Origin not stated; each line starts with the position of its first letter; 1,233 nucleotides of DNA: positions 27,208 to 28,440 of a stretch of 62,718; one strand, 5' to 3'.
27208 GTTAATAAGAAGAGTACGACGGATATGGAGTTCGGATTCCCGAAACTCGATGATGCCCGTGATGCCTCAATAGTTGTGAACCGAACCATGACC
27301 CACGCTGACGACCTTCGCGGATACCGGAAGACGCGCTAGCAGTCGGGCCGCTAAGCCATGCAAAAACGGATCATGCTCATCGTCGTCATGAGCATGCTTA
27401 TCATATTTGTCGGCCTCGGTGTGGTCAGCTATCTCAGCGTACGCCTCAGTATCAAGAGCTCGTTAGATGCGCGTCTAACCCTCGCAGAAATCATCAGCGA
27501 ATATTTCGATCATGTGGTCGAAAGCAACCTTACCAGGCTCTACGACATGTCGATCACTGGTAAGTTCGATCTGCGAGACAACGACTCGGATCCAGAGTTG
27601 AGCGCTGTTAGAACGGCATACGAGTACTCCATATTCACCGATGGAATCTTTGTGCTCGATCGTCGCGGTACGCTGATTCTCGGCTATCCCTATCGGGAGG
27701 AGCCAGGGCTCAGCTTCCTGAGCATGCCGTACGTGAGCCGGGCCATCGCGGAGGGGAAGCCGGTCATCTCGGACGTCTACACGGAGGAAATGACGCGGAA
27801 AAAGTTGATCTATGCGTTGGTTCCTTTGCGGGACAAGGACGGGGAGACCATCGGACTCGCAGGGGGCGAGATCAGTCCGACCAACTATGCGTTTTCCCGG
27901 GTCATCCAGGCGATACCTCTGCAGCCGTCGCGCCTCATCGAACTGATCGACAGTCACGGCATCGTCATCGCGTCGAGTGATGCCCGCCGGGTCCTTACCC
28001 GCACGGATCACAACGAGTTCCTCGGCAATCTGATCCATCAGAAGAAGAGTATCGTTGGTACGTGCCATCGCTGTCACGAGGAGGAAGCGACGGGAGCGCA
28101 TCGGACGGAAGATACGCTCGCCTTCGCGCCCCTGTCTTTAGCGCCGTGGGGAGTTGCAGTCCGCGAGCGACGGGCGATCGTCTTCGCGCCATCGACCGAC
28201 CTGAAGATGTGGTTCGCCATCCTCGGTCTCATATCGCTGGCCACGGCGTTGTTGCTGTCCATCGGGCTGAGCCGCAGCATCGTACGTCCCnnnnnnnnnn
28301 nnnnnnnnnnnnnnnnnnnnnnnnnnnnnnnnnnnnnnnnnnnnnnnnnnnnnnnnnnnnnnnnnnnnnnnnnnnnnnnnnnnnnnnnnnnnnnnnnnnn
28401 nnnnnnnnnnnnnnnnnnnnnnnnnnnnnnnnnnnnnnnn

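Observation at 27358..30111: Sensor kinase with a c-type haem-binding motif (CHRCH) in its periplasmic Cache-like domain, paired with a NarL-type regulator inside the cytochrome block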

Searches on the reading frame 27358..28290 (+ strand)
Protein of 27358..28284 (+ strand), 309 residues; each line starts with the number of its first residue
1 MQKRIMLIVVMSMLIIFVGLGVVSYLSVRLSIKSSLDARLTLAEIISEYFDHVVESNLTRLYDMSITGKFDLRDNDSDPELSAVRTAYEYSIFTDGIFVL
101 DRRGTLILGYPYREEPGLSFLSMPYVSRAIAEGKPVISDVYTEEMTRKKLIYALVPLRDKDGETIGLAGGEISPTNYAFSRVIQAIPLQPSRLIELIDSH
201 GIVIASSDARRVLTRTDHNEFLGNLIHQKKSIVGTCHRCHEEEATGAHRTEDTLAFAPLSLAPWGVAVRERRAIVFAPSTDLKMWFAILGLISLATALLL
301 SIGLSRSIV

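Call 5: find_homologous_proteins(query=window:27358-28284:+, max_evalue=0.001)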
Query seq(309 aa) (309 aa): 23 proteins with E <= 0.001 among 6206 candidates.
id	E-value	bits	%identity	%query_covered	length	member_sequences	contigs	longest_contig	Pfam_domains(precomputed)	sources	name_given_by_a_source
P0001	2.4e-129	449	65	100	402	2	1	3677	PF00672.31,PF02743.25,PF17203.11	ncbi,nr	ncbi:MAG: cache domain-containing protein, partial [bacterium]|nr:cache domain-containing protein [b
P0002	2.8e-98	347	50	93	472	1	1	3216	PF00672.31,PF02743.25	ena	-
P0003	2.1e-94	334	51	100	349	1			PF00672.31,PF02743.25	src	-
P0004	9.0e-94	332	50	100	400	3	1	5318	PF00672.31,PF02743.25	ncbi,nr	ncbi:MAG: HAMP domain-containing protein, partial [Thermodesulfovibrionales bacterium]|nr:HAMP domai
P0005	1.3e-93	332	50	100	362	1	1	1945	PF00672.31,PF02743.25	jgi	-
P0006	3.3e-92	327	49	100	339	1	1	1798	PF02743.25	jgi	jgi:hypothetical protein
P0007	2.0e-90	321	50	100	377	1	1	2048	PF02743.25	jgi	jgi:hypothetical protein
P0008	3.4e-82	294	47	100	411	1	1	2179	PF00672.31,PF02743.25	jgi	-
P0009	3.7e-80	287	45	100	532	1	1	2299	PF00672.31,PF02743.25,PF07730.20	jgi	-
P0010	1.3e-79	286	44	95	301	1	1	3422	PF17201.11,PF02743.25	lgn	-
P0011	1.8e-76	275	48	84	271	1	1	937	PF02743.25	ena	-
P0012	5.8e-70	254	54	70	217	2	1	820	PF02743.25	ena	-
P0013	1.5e-68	249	43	91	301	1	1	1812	PF02743.25,PF23846.2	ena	-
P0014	1.8e-67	246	52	67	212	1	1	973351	PF02743.25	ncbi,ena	-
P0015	3.6e-58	215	61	54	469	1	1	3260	PF00672.31,PF02743.25,PF07730.20,PF02518.32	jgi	jgi:signal transduction histidine kinase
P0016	8.5e-58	214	52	64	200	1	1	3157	PF02743.25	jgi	jgi:hypothetical protein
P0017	9.9e-40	155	35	86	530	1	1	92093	PF00672.31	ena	-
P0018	1.6e-37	147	40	61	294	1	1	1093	PF02743.25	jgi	-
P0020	2.6e-29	121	29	93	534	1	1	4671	PF00672.31,PF02743.25,PF07730.20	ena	-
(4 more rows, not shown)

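Call 12: find_encoding_contigs(protein=P0017, flank=8000, max_places=3)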
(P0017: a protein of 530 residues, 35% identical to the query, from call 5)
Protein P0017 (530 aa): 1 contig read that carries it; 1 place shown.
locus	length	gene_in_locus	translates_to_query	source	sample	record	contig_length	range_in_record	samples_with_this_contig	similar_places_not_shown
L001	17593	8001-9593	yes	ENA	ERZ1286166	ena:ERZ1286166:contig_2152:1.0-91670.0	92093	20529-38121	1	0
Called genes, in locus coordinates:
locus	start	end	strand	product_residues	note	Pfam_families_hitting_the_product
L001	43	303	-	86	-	PF00156:Pribosyltran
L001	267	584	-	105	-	PF00156:Pribosyltran (weak)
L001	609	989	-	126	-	PF11734:TilS_C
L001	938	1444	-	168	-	-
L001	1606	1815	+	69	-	-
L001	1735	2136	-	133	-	PF01171:ATP_bind_3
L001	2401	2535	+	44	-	-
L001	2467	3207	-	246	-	PF01258:zf-dskA_traR (weak)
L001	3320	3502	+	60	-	-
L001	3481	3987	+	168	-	-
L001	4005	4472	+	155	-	PF01435:Peptidase_M48 (weak), PF05569:Peptidase_M56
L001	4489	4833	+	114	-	-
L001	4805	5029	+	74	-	-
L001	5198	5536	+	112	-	-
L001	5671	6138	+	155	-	-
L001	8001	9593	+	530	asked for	PF00672:HAMP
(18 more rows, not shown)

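Call 13: find_encoding_contigs(protein=P0014, flank=8000, max_places=3)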
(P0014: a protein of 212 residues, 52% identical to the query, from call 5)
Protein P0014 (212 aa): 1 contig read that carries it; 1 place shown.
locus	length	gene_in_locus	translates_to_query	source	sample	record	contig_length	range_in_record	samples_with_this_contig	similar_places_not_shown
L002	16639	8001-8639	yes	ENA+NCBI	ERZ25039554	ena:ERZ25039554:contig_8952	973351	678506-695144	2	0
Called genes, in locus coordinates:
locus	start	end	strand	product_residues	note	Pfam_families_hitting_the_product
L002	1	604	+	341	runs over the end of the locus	PF02606:LpxK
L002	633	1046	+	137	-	PF01894:YjbQ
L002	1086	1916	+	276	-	-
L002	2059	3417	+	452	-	PF01116:F_bP_aldolase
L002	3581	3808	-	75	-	-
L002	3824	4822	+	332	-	PF05569:Peptidase_M56, PF01435:Peptidase_M48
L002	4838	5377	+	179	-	-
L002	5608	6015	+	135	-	-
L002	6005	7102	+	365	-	PF14522:Cytochrome_C7 (faint), PF14537:Cytochrom_c3_2 (weak), PF09699:Paired_CXXCH_1 (weak)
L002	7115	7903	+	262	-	PF01292:Ni_hydr_CYTB, PF14358:DUF4405 (faint)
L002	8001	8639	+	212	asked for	PF02743:dCache_1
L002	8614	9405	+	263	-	PF00672:HAMP, PF07730:HisKA_3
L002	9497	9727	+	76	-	PF02518:HATPase_c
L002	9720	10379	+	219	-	PF00072:Response_reg, PF00196:GerE, PF04545:Sigma70_r4 (faint), PF08281:Sigma70_r4_2 (weak)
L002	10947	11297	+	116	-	-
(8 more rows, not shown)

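Call 18: search_solved_structures(query=A2, max_evalue=1, show_alignments=2)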
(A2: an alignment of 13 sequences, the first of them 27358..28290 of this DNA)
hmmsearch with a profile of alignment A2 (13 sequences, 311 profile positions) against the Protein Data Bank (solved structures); distinct sequences matched with E-value up to 1: 24.
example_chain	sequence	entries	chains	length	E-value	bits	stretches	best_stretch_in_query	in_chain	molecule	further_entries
4jgq_A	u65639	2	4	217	2.7e-06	30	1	42-208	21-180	Sporulation kinase D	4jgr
4jgo_A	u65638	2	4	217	3.6e-06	29.5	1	42-208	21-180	Sporulation kinase D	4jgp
4hhd_A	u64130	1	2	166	0.077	15.3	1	117-178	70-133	Phototropin-1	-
7tbn_A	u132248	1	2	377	0.099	15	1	121-195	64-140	D11 LOV2-DARPin fusion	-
5fb2_A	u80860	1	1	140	0.2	14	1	110-176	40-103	MarR family regulatory protein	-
4l9n_A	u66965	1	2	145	0.2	14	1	116-182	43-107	MepR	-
4l9t_A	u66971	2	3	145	0.21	13.9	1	110-176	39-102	MepR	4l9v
3eco_A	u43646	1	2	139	0.23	13.8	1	116-176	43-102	MepR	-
4l9j_A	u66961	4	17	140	0.23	13.8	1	116-176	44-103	MepR | MarR family regulatory protein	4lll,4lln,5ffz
6mni_A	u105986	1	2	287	0.25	13.7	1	123-206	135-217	Methyl-accepting chemotaxis protein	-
4ld5_A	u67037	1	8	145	0.26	13.6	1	116-176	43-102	MepR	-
7tbo_A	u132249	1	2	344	0.27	13.5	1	121-194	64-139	D12 LOV2-DARPin fusion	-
4g3w_A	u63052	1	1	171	0.28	13.5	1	123-174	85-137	Transcriptional regulator nlh1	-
4g3k_A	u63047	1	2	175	0.29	13.4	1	123-174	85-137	Transcriptional regulator nlh1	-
7tal_A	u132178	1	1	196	0.33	13.2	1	120-198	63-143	D4_deltaDARP LOV2-DARPin fusion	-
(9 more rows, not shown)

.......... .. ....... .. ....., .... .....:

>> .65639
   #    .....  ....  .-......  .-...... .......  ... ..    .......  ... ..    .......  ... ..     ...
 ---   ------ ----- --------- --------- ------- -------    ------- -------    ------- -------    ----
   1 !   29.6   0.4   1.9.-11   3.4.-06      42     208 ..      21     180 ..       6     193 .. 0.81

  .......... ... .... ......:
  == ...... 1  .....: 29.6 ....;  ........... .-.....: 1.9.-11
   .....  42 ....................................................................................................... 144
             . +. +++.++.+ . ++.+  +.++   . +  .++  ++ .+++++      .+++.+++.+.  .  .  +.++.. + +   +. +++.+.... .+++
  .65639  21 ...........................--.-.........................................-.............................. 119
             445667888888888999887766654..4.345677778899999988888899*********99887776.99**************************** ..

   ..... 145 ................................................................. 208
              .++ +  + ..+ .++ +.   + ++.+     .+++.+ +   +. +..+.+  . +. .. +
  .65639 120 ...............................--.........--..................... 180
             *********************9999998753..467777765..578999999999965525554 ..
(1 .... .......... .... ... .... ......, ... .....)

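Call 25: search_protein_families(library=pfam, proteins=[window:27436-28209:+], max_evalue=10)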
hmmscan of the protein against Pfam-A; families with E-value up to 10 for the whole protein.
seq(258 aa): 6 families
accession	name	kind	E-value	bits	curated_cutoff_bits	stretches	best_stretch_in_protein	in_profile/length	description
PF02743.24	dCache_1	-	2.4e-15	57.2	45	1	15-242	13-239/240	Cache domain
PF17203.10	sCache_3_2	-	0.00074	20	28.4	1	71-142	56-122/140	Single cache domain 3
PF13185.12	GAF_2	-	0.00095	19.8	28.6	1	67-143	20-107/136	GAF domain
PF23846.1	Cache_WalK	-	0.02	15.8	27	1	99-140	46-86/92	WalK sensor protein kinase Chache domain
PF22673.2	MCP-like_PDC_1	-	0.022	15.6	27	1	96-147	56-107/113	Methyl-accepting chemotaxis protein-like, first PDC sensor domain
PF05651.19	Diacid_rec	-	0.055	13.6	23.6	1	167-189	20-42/134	Putative sugar diacid recognition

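Call 26: search_protein_representatives(alignment_id=A2)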
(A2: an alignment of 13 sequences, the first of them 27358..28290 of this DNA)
Query: 13 sequences, 311 profile positions. Proteins with E-value up to 0.001 (for the whole library): 7772; up to 1e-10: 1258; up to 1e-30: 290. The best 150 are listed.
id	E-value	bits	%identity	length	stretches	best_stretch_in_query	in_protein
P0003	2.0e-140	483.7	-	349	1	1-311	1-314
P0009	1.2e-132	458.1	-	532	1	1-311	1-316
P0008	1.1e-130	451.8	-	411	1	1-311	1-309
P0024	1.7e-130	451.1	-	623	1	1-311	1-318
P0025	2.2e-128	444.2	-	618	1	1-311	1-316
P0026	1.4e-120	418.6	-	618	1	1-311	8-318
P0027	2.7e-120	417.6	-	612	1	1-311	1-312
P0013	2.6e-117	407.8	-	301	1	1-288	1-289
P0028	1.3e-114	399.0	-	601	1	1-311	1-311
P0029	8.3e-111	386.5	-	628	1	1-311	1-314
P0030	5.0e-107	374.0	-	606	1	1-311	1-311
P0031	6.8e-107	373.6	-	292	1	1-284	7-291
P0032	1.6e-94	332.9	-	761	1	1-310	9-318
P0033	2.0e-89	316.2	-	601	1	1-311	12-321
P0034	6.3e-89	314.6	-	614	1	1-311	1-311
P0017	7.6e-54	199.4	-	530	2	1-131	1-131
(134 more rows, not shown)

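Call 28: predict_structure(alignment_id=A2)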
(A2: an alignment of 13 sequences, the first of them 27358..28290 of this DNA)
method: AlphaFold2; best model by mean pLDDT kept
length: 311 residues; sequences in the alignment: 13
mean_pLDDT: 85.3   pTM: 0.79
mean pLDDT of the five models: 85.3, 83.6, 83.2, 83.1, 79.4
residues with pLDDT >= 90: 121; 70-90: 159; 50-70: 24; < 50: 7
segments of 3 or more residues with pLDDT < 50: 241-247
pLDDT, mean of each block of 10 residues (from residue 1): 82 87 90 91 96 93 73 77 87 89 89 73 89 92 87 90 88 84 83 92 91 87 94 77 50 93 94 86 88 85 68 52
secondary structure, 60 per line:
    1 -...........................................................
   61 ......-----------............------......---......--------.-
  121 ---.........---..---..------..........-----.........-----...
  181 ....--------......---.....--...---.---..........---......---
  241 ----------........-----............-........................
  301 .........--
elements in order: H2-66 H78-89 E96-101 E105-110 H124-132 E149-158 E164-172 H178-184 E193-198 E202-206 H219-228 E232-237 E251-258 E264-271 H272-275 H277-309

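Call 32: find_related_loci(query=A2, collection=genome_contigs, flank=8000)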
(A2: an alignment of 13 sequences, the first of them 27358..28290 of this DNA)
Query A2 (311 aa) in genome_contigs; peptide patterns used: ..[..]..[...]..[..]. (x = any residue, [..] = any of these).
165 stretches matched a pattern; 93 encode a relative of the query (tblastn E <= 1e-3); the best 80 are kept; 80 distinct loci.
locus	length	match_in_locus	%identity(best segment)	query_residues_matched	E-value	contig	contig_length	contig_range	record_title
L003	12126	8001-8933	78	1-311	3e-153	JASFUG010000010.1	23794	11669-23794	MAG: Nitrospirota bacterium isolate D1105M02metaG_Bin_264 D1105M02metaG_FD_scaffold_298_c1, whole genome shotgun sequenc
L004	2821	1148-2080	68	1-311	1e-151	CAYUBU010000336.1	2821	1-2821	MAG TPA_asm: uncultured Nitrospirota bacterium isolate binchicken_co231_141 genome assembly, contig: k141_4763373, whole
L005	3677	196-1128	60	1-311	1e-129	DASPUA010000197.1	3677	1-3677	MAG TPA_asm: Thermodesulfovibrionales bacterium isolate SMAG_U12291 k141_319640, whole genome shotgun sequence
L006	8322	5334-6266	60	1-311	8e-127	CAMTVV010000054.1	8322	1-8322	MAG: uncultured Nitrospiraceae bacterium isolate G04_MAG_00025 genome assembly, contig: G04_MAG_00025_000000000128, whol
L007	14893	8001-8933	60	1-311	2e-126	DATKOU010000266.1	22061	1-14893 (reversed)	MAG TPA_asm: Thermodesulfovibrionales bacterium isolate SMAG_U14772 k141_2295005, whole genome shotgun sequence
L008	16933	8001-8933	58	1-311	1e-123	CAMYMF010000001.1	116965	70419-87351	MAG: uncultured Nitrospirae bacterium isolate ES_M_CG2-30-53-67_01 genome assembly, contig: scaffold_61, whole genome sh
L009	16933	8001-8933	57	1-311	6e-123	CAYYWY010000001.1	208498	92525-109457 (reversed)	MAG TPA_asm: uncultured Nitrospiraceae bacterium isolate SRP290908_co1_101 genome assembly, contig: NODE_38_length_20849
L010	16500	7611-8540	58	1-311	9e-124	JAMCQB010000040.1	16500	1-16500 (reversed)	MAG: Nitrospirae bacterium isolate FK_Sedi_A_Bin.59 NODE_8331_length_16500_cov_5.59647, whole genome shotgun sequence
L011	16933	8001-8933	53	1-311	3e-115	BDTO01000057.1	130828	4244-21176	Bacterium BMS3Bbin05 DNA, contig: NODE_2, whole genome shotgun sequence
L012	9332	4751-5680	55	1-311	5e-113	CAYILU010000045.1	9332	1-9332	MAG TPA_asm: uncultured bacterium isolate ERP119705_co20_536 genome assembly, contig: NODE_9298_length_9332_cov_8.139808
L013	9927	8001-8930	55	1-311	8e-112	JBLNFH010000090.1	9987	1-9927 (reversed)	MAG: Deltaproteobacteria bacterium isolate MAG51 PRJNA385547_bin29_renamed_89, whole genome shotgun sequence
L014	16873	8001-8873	56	21-311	3e-111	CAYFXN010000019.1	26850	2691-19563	MAG TPA_asm: uncultured bacterium isolate ERP108616_co2_418 genome assembly, contig: NODE_2337_length_26850_cov_5.662736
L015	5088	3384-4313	54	1-311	2e-111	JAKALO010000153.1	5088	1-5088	MAG: Deltaproteobacteria bacterium isolate WY5.bin129 NODE_33513_length_5088_cov_1.706914, whole genome shotgun sequence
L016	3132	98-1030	53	1-311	1e-113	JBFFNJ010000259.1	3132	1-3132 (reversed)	MAG: Candidatus Deferrimicrobia bacterium isolate Mix_mud18.2022.04.7 k141_669229_length_3132_cov_9.0000, whole genome s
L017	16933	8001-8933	59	1-311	8e-126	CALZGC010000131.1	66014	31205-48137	MAG: uncultured Nitrospirae bacterium isolate FCS_M_CG2-30-53-67_02 genome assembly, contig: k121_677784, whole genome s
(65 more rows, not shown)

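Call 34: fold_search(model_id=the predicted structure, library=pdb)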
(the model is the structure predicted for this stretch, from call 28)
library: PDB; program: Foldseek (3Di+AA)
matches with E <= 10: 1209; with E <= 0.001: 220
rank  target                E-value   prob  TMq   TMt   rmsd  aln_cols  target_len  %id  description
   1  6ior_A                8.9e-13  1.00  0.44  0.55  10.2       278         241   14  The ligand binding domain of Mlp24 with asparagine (released 2019-03-20)
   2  9a69_B                1.7e-12  1.00  0.58  0.31   7.4       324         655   15  Integrative model of MCPB-MCPC by crosslinking MS and deep learning (released 2024-09-18)
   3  5ltx_B                2.3e-12  1.00  0.55  0.71   5.1       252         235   19  LIGAND BINDING DOMAIN OF PSEUDOMONAS AERUGINOSA PAO1 AMINO ACID CHEMORECEPTOR PCTA IN COMPLEX WITH L-MET (released 2017-09-20)
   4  5ere                  2.9e-12  1.00  0.55  0.34   3.9       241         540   14  Extracellular ligand binding receptor from Desulfohalobium retbaense DSM5692 (released 2016-08-10)
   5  3lif_A                3.4e-12  1.00  0.60  0.74   4.6       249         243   17  Crystal Structure of the extracellular domain of the putative histidine kinase rpHK1S-Z16 (released 2010-05-05)
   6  9koo_B                3.8e-12  1.00  0.53  0.69   5.4       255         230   19  Ligand binding domain of Pseudomonas Aeruginosa PAO1 chemoreceptor PctA in complex with MHF (released 2025-11-26)
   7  5t65_B                4.6e-12  1.00  0.58  0.73   5.1       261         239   18  LIGAND BINDING DOMAIN OF PSEUDOMONAS AERUGINOSA PAO1 AMINO ACID CHEMORECEPTOR PCTA IN COMPLEX WITH L-ILE (released 2017-09-13)
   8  6ior_C                4.6e-12  1.00  0.56  0.69   4.9       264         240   15  The ligand binding domain of Mlp24 with asparagine (released 2019-03-20)
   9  5t7m_B                5.5e-12  1.00  0.56  0.72   5.2       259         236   19  LIGAND BINDING DOMAIN OF PSEUDOMONAS AERUGINOSA PAO1 AMINO ACID CHEMORECEPTOR PCTA IN COMPLEX WITH L-TRP (released 2017-09-20)
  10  5t7m_A                6.9e-12  1.00  0.59  0.73   5.1       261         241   19  LIGAND BINDING DOMAIN OF PSEUDOMONAS AERUGINOSA PAO1 AMINO ACID CHEMORECEPTOR PCTA IN COMPLEX WITH L-TRP (released 2017-09-20)
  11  5t65_A                7.3e-12  1.00  0.56  0.71   5.3       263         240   19  LIGAND BINDING DOMAIN OF PSEUDOMONAS AERUGINOSA PAO1 AMINO ACID CHEMORECEPTOR PCTA IN COMPLEX WITH L-ILE (released 2017-09-13)
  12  5ltv_C                8.2e-12  1.00  0.49  0.66   7.0       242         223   14  LIGAND BINDING DOMAIN OF PSEUDOMONAS AERUGINOSA PAO1 AMINO ACID CHEMORECPETOR PCTC IN COMPLEX WITH GABA (released 2017-09-20)
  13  5ave                  8.2e-12  1.00  0.55  0.66   6.1       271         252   16  The ligand binding domain of Mlp37 with serine (released 2016-03-02)
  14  5lt9_B                8.2e-12  1.00  0.57  0.68   5.7       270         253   16  Ligand binding domain of Pseudomonas aeruginosa PAO1 amino acid chemoreceptors PctB in complex with L-Arg (released 2017-09-20)
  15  6w3r_B                8.7e-12  1.00  0.57  0.69   4.7       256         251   11  Crystal structure of ligand-binding domain of Campylobacter jejuni chemoreceptor Tlp3 in complex with 3-methylisoleuci (released 2020-05-20)
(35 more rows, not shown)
